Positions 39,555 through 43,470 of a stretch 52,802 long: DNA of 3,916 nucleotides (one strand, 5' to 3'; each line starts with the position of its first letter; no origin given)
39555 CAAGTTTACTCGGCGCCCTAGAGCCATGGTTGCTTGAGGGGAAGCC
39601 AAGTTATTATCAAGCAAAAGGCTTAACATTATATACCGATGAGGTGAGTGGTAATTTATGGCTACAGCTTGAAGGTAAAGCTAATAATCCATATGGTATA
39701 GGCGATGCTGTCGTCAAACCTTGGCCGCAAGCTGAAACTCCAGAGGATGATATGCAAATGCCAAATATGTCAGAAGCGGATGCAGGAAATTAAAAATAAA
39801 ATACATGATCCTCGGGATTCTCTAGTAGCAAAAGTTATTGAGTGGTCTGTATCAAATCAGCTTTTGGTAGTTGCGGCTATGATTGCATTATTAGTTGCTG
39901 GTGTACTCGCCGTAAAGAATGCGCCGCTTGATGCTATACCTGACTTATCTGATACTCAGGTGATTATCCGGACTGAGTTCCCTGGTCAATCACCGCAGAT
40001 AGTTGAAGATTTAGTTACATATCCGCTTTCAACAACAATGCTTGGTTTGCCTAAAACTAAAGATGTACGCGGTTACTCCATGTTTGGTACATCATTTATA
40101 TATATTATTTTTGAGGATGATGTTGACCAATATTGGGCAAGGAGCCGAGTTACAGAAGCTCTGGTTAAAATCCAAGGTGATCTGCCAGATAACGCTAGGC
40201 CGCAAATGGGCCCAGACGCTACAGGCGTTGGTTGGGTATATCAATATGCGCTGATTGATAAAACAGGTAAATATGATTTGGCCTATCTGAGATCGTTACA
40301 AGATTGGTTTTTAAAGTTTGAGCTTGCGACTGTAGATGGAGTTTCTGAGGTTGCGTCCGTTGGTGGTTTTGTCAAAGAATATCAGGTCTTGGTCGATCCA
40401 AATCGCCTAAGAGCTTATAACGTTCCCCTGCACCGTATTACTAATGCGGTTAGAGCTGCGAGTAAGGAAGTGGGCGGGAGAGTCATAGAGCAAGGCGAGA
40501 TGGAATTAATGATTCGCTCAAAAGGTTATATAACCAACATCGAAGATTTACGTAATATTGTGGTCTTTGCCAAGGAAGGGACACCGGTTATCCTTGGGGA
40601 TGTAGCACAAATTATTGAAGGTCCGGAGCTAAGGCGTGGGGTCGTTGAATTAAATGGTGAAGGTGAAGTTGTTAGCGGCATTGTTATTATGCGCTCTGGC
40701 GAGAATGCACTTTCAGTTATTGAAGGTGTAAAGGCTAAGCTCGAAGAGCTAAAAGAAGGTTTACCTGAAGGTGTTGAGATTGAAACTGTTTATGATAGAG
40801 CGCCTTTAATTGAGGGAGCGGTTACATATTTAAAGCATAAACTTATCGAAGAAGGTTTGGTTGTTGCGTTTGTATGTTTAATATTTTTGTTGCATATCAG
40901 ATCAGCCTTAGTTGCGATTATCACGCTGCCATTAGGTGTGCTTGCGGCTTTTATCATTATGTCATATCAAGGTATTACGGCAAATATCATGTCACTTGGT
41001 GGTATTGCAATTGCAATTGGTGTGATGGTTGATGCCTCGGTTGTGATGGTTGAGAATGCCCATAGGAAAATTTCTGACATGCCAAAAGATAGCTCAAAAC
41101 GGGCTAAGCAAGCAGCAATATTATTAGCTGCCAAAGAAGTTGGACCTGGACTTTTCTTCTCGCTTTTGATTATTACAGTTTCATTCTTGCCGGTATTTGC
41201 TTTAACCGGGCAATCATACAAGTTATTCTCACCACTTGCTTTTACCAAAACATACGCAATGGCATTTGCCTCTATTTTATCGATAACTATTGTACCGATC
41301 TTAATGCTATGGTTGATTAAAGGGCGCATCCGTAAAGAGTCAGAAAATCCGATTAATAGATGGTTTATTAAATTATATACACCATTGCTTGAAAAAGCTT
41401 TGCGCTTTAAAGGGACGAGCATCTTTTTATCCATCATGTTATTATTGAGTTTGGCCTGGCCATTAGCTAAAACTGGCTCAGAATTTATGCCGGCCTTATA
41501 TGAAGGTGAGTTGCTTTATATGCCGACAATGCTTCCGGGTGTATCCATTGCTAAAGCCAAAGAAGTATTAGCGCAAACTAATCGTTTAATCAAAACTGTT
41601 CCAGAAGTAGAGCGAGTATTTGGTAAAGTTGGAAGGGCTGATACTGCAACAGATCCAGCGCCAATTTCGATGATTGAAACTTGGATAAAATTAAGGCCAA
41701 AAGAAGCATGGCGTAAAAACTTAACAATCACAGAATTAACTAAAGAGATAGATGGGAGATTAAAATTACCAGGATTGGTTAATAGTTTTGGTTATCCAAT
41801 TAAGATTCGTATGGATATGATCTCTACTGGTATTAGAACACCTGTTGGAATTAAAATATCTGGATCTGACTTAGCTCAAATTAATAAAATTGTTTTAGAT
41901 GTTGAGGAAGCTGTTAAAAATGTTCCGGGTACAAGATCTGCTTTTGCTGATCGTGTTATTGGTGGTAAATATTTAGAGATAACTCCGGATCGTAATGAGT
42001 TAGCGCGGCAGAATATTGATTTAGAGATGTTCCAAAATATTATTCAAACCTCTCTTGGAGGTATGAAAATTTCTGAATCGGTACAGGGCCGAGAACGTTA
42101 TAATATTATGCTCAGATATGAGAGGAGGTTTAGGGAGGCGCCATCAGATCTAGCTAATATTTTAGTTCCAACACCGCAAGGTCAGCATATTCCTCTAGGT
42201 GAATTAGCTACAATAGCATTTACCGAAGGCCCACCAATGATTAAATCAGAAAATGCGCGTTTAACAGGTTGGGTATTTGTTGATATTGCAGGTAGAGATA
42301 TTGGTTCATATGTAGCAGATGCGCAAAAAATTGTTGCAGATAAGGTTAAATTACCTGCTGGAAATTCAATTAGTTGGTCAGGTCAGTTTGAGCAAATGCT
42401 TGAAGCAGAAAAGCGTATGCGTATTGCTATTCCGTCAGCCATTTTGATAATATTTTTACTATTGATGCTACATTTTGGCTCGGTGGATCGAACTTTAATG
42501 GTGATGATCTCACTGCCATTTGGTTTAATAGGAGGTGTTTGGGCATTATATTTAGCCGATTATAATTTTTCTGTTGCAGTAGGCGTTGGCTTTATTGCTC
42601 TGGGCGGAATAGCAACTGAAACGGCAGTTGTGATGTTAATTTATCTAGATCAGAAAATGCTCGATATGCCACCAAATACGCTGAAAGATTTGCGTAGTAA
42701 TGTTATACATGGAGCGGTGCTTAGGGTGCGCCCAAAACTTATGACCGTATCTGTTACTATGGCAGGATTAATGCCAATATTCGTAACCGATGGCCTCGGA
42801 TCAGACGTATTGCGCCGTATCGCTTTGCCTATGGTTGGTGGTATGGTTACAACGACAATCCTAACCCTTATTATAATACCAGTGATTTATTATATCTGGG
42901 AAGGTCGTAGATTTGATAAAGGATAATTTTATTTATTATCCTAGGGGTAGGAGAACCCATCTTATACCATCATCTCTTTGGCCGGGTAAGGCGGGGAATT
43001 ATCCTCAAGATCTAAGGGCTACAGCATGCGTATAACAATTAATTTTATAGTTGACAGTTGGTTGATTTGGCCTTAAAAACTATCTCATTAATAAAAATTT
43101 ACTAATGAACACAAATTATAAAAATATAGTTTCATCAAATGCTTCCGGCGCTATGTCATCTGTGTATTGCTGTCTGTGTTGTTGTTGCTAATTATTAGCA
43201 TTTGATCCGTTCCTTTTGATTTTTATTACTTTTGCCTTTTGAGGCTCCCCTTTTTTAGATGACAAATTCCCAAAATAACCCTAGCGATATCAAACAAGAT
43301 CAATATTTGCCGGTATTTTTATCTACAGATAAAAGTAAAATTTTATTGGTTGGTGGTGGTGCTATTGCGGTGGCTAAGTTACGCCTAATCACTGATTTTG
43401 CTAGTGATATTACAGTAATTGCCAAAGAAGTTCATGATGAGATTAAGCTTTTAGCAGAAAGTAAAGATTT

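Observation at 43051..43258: Cysteine-codon-run upstream ORF directly in front of the cys operon: candidate Cys-sensing leader peptide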

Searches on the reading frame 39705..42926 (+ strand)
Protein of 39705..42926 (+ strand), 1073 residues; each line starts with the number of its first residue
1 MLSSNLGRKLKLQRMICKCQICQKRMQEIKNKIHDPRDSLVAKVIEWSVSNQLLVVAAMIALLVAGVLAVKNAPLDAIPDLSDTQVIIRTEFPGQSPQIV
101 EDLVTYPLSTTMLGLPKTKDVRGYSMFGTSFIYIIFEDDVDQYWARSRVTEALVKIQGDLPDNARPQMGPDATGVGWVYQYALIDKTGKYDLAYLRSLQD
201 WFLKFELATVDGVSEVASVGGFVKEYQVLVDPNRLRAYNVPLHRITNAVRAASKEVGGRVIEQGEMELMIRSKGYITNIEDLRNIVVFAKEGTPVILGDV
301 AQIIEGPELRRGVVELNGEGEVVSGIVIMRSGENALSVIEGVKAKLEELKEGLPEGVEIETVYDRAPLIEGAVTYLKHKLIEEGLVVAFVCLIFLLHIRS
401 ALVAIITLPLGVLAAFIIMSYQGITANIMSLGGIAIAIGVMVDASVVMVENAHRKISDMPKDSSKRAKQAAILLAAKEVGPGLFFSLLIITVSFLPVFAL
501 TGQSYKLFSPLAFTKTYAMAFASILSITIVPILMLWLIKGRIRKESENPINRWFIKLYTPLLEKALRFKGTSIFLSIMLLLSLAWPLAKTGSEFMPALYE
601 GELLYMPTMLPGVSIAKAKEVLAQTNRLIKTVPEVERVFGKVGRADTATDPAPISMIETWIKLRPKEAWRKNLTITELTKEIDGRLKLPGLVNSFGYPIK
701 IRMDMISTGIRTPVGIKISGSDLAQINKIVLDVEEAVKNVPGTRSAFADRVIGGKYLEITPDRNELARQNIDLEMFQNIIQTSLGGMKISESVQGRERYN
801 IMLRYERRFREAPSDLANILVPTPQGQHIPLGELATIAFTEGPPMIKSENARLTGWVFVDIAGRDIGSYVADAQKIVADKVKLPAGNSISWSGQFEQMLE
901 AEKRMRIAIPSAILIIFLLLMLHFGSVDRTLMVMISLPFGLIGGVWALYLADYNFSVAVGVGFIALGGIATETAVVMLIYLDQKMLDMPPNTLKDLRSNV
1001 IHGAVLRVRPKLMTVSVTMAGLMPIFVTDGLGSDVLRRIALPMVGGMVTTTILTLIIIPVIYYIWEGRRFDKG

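Call 4: search_protein_families(library=pfam, proteins=[window:39705-42926:+])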
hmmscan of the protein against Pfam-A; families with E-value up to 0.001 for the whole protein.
window:39705-42926:+ (1073 aa): 2 families
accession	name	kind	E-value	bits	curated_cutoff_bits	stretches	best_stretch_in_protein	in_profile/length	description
PF00873.25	ACR_tran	-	1.7e-230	768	28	1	45-1064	2-1019/1021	AcrB/AcrD/AcrF family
PF03176.21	MMPL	-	0.00092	18.7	20.5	0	384-543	152-311/333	MMPL family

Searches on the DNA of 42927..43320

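Call 40: search_rna_families(source=window, start=42927, end=43320, threshold=evalue, max_evalue=10)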
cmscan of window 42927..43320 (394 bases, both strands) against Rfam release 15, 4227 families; matches with E-value up to 10: 2.
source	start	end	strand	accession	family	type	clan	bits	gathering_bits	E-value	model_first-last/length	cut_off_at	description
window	43049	43098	-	RF02425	SpF01_sRNA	Gene; sRNA;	-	17.7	55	8.9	1-80/80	no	Streptococcus sRNA SpF01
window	43179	43220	+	RF01175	snoU83D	Gene; snRNA; snoRNA; CD-box;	-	14.4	55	6.1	35-78/81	no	Small nucleolar RNA U83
